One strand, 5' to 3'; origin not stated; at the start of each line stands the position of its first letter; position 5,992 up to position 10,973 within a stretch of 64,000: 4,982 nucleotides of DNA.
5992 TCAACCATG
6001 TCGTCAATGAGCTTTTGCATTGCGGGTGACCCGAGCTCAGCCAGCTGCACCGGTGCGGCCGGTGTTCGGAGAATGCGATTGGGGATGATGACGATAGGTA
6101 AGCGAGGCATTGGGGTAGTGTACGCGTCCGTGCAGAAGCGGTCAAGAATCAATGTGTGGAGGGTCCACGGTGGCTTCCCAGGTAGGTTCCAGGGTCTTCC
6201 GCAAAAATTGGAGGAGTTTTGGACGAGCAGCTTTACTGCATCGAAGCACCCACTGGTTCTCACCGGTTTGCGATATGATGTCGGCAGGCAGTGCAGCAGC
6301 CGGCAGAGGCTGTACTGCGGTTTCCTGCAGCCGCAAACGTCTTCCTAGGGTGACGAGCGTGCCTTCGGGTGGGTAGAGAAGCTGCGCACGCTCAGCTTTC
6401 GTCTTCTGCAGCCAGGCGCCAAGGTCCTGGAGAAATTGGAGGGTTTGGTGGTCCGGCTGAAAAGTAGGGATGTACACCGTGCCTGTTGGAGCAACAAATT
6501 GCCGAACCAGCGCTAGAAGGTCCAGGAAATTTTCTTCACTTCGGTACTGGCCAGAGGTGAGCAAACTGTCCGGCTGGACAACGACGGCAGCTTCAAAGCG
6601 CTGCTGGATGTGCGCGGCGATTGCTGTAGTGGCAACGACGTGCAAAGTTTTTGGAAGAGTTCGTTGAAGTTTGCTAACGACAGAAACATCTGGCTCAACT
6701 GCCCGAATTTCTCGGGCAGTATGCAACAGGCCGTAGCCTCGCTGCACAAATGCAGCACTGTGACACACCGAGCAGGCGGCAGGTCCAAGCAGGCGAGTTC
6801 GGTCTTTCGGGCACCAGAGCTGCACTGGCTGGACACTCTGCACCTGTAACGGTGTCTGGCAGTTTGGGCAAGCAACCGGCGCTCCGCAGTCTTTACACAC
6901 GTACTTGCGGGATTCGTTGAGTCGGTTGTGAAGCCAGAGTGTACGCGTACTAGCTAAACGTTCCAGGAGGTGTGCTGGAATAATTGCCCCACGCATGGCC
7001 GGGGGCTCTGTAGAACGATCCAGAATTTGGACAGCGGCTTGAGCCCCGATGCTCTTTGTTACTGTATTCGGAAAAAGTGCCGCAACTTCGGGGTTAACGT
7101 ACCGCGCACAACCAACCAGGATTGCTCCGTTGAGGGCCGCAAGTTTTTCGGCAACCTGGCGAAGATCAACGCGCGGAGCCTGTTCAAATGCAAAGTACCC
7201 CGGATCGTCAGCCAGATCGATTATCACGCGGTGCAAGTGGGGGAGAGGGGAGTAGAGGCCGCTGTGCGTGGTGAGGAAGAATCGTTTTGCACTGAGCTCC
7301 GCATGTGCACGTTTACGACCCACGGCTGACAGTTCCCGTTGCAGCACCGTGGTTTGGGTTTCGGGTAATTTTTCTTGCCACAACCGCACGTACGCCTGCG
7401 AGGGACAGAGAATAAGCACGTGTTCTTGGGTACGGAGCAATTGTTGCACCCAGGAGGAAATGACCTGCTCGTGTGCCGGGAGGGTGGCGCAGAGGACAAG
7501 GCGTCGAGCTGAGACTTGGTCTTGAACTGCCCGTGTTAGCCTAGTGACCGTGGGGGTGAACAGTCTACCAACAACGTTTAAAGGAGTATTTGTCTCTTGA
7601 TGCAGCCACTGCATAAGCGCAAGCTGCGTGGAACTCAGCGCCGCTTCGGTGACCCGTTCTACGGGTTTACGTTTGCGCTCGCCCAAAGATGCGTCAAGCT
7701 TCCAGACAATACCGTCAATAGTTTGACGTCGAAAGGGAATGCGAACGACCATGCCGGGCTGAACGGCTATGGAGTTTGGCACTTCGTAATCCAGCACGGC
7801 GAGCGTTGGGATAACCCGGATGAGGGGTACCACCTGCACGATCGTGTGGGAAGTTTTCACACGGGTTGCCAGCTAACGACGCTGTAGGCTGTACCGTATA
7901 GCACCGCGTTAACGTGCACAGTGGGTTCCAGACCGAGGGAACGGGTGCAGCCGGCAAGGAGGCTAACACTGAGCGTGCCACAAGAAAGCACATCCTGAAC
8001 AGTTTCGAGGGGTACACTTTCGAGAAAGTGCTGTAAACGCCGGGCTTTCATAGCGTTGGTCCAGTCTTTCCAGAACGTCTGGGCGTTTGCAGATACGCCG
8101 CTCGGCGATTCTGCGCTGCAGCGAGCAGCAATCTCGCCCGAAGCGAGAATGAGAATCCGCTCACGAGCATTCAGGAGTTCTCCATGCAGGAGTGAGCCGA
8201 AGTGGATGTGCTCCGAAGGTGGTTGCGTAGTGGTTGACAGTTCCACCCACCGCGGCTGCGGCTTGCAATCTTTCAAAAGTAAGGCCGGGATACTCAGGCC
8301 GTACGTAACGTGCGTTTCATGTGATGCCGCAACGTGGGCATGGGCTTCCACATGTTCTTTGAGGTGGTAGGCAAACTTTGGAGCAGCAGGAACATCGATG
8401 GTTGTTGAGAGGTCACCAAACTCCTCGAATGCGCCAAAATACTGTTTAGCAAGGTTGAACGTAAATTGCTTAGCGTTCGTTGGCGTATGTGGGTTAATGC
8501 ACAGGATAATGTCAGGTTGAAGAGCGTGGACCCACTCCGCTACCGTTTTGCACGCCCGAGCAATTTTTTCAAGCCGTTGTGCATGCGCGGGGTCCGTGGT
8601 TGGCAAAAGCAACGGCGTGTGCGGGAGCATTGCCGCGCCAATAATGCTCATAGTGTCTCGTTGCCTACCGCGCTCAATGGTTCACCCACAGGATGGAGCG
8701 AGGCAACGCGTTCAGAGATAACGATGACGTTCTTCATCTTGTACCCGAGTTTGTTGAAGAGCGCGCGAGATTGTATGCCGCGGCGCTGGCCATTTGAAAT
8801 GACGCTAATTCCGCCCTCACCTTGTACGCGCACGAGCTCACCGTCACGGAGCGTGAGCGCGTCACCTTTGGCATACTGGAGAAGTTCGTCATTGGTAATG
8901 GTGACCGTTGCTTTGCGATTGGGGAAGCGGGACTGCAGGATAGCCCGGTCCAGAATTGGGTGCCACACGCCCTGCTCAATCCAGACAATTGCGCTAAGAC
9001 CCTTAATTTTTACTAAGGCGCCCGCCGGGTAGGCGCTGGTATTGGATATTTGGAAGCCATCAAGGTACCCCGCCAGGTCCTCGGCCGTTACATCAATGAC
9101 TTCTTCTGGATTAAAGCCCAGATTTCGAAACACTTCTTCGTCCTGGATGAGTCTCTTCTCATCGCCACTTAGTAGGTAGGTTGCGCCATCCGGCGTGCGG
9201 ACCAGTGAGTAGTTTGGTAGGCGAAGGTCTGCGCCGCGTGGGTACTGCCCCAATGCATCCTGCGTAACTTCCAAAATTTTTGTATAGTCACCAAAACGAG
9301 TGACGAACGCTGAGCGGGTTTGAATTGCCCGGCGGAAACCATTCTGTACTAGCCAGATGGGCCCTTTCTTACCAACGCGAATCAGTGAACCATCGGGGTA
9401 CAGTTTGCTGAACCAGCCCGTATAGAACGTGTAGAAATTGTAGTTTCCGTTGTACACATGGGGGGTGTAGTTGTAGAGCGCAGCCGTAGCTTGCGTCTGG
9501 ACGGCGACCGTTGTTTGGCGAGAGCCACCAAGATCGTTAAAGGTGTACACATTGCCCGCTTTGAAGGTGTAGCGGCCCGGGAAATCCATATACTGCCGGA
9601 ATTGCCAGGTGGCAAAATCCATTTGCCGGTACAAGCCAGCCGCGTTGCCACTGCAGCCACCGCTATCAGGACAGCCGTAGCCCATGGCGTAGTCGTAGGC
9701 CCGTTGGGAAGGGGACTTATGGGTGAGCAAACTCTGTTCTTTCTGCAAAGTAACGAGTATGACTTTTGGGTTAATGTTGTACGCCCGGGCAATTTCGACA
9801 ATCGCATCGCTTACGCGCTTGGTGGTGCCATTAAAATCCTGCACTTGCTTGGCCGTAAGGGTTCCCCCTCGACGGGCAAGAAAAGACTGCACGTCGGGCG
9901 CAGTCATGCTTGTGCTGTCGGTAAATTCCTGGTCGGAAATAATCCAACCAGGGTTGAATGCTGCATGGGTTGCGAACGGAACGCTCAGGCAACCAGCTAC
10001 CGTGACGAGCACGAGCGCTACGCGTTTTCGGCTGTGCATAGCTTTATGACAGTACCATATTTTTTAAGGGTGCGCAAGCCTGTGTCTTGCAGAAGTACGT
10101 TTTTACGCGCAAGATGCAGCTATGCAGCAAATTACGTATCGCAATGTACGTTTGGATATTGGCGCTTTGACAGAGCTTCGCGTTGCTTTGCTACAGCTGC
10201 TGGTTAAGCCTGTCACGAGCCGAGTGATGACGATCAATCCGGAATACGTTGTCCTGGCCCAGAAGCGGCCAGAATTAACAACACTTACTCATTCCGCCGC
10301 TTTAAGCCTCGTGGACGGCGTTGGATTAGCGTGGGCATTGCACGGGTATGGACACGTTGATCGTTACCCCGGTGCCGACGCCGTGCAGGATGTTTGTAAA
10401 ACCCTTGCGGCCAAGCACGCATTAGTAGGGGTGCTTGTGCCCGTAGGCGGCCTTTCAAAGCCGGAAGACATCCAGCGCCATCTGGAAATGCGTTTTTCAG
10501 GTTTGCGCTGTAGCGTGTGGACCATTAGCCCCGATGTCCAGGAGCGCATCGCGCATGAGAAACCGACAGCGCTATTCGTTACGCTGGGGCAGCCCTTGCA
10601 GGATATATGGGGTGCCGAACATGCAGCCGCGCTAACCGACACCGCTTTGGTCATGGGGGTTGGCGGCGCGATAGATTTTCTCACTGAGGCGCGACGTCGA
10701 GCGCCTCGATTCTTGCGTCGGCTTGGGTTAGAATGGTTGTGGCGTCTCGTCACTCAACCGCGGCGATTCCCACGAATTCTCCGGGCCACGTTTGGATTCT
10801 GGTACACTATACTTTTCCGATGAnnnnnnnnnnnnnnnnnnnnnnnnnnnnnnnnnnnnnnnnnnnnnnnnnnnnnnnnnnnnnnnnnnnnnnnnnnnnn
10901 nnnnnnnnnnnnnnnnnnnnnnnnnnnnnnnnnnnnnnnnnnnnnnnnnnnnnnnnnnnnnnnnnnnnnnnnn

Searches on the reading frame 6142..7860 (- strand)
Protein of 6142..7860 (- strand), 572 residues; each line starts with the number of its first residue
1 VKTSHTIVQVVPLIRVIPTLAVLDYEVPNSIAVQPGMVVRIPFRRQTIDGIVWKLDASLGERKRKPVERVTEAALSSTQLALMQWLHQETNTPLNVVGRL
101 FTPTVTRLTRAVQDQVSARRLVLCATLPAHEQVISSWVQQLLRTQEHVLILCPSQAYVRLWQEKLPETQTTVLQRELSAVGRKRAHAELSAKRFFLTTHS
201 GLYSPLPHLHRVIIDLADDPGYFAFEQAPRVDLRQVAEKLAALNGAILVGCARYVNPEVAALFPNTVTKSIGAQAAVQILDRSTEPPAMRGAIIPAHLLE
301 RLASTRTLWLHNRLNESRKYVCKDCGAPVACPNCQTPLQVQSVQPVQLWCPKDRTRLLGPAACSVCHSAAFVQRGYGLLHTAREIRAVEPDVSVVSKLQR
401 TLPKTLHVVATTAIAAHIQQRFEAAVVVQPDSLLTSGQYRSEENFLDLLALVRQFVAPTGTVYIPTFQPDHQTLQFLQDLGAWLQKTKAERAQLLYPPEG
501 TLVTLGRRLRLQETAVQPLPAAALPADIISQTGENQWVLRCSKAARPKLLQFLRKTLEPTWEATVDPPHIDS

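Call 57: search_protein_families(library=pfam, proteins=[window:6142-7860:-], max_evalue=0.001)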
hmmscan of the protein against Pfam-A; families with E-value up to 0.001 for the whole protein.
window:6142-7860:- (572 aa): 1 family
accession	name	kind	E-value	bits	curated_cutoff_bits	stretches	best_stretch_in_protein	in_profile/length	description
PF17764.6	PriA_3primeBD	-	1e-14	54.6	22.7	1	18-103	7-96/96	3'DNA-binding domain (3'BD)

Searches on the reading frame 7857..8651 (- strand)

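Call 57: search_protein_families(library=pfam, proteins=[window:7857-8651:-], max_evalue=0.001)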
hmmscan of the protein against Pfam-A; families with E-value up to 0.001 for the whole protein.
window:7857-8651:- (264 aa): 1 family
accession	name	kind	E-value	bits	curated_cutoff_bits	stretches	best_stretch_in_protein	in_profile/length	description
PF02900.23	LigB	-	3.6e-14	52.9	26.3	1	6-235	2-243/269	Catalytic LigB subunit of aromatic ring-opening dioxygenase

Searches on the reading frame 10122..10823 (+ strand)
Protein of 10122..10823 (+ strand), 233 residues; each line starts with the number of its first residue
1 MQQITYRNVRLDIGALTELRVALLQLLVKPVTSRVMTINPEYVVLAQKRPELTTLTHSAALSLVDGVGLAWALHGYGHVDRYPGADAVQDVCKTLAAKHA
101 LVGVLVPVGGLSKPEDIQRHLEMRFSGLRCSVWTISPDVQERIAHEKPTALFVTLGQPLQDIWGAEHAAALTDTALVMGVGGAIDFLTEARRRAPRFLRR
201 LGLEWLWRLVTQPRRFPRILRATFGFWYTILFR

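Call 58: search_protein_families(library=pfam, proteins=[window:10122-10823:+], max_evalue=0.001)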
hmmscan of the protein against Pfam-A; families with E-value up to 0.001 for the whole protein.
window:10122-10823:+ (233 aa): 1 family
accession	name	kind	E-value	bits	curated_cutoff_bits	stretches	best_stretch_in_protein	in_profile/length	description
PF03808.19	Glyco_tran_WecG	-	3e-32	112.2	27.4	1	59-218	1-166/168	Glycosyl transferase WecG/TagA/CpsF family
